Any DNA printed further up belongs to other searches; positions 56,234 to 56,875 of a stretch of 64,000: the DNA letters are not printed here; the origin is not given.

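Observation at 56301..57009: IS200/IS605-like element with an N-truncated HuH transposase plus tnpA-less MITE copies that sit at gene 3' ends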

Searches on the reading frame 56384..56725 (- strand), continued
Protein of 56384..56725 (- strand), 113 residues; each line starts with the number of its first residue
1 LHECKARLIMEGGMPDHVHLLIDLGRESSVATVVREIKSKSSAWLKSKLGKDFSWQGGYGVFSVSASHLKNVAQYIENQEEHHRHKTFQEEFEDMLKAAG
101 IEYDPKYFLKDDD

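Call 50: search_protein_families(library=pfam, proteins=[L005:8609-9187:+, L005:9189-9899:+, L005:11015-11566:+, L006:9073-9891:+, L006:10989-11663:+, L001:11007-11711:-], max_evalue=0.1)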
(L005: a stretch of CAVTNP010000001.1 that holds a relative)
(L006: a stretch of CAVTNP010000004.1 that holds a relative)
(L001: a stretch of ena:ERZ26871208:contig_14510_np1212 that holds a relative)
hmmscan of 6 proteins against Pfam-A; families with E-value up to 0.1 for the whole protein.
L005:8609-9187:+ (192 aa): 4 families
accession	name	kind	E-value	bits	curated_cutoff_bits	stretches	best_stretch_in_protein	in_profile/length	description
PF14242.11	DUF4342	-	0.0068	16.9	25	1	131-161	6-36/81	Domain of unknown function (DUF4342)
PF16342.10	DUF4972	-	0.03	14.6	28.8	1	12-95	36-116/128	Domain of unknown function (DUF4972)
PF24233.1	DUF7446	-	0.078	13.3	24.1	0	98-142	18-62/70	Family of unknown function (DUF7446)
PF18662.7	HTH_56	-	0.081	13.4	26.2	0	111-166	1-57/111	Cch helix turn helix domain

L005:9189-9899:+ (236 aa): 3 families
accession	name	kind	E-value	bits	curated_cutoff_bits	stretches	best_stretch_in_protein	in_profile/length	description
PF13455.12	MUG113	-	6.5e-09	36.7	22.3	1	164-229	1-69/73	Meiotically up-regulated gene 113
PF19960.5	EAD7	-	0.00025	21.2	32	1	107-133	29-55/62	Effector-associated domain 7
PF10544.15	T5orf172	-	0.0076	17.2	20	1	161-229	12-96/101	T5orf172 domain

L005:11015-11566:+ (183 aa): 1 family
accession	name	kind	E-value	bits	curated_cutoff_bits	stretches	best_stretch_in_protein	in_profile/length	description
PF20246.3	DUF6601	-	0.054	13.6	27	1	78-132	136-189/240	Family of unknown function (DUF6601)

L006:9073-9891:+ (272 aa): 0 families

L006:10989-11663:+ (224 aa): 1 family
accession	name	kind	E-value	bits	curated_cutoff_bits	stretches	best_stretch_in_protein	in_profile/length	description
PF18242.7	LupA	-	0.074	13.1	25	0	22-66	54-92/178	Legionella ubiquitin-specific protease A domain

L001:11007-11711:- (234 aa): 0 families

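Call 51: search_protein_families(library=padloc, proteins=[L005:8609-9187:+, L005:9189-9899:+, L005:11015-11566:+, L006:9073-9891:+, L006:10989-11663:+, L001:11007-11711:-], max_evalue=0.01)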
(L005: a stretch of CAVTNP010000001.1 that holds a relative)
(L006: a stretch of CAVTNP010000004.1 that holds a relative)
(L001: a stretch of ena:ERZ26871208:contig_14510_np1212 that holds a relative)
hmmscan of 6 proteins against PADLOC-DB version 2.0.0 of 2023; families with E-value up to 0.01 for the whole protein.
L005:8609-9187:+ (192 aa): 0 families

L005:9189-9899:+ (236 aa): 0 families

L005:11015-11566:+ (183 aa): 0 families

L006:9073-9891:+ (272 aa): 0 families

L006:10989-11663:+ (224 aa): 0 families

L001:11007-11711:- (234 aa): 3 families
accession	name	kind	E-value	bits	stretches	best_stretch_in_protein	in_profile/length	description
PDLC04508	PDC-M19B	-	3.3e-90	300.2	1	1-233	38-269/269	-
PDLC04506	PDC-M19B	-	2.4e-29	100.5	1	1-166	44-236/236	-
PDLC04507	PDC-M19B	-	1.2e-12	45.9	1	89-231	113-248/252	-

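Call 70: search_protein_families(library=ncbifam, proteins=[P0001], max_evalue=0.01)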
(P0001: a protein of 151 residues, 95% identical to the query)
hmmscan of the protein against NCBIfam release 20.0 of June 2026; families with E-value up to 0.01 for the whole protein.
P0001 (151 aa): 3 families
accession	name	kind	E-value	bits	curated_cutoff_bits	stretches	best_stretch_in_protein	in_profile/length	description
NF033573.1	transpos_IS200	equivalog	4e-20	72.3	55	1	8-116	11-126/126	IS200/IS605 family transposase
NF047646.1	REP_Tyr_transpos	equivalog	2.5e-07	30.7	80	1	9-115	12-128/146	REP-associated tyrosine transposase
NF006121.0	PRK08265.1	subfamily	0.0072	15.9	294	1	55-101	206-249/263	short chain dehydrogenase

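Call 82: search_dna_similar(query=P0001, collection=plasmids, mode=protein, max_evalue=1e-10, max_rows=12)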
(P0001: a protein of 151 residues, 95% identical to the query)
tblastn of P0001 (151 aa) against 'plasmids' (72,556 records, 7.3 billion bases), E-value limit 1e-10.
Records with a match: 2; places in all: 3; records where one place covers at least 80% of the query: 2.
Best place of each record, by identity: <60% 2.
By first word of the organism name: Bernardetia 1; Persicobacter 1.
By predicted mobility (MOB-suite, as given by PLSDB): non-mobilizable 2.
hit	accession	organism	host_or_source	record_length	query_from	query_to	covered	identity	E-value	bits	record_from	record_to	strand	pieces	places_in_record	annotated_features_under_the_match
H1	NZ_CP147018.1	Bernardetia sp. Wsw4-3y2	Red alga,Red algae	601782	1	147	97%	38.9%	7e-25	105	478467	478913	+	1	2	tnpA: IS200/IS605 family transposase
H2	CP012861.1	Persicobacter sp. JZB09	cell culture,soil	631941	1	146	97%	34.5%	6e-19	89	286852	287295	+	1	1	record has no annotation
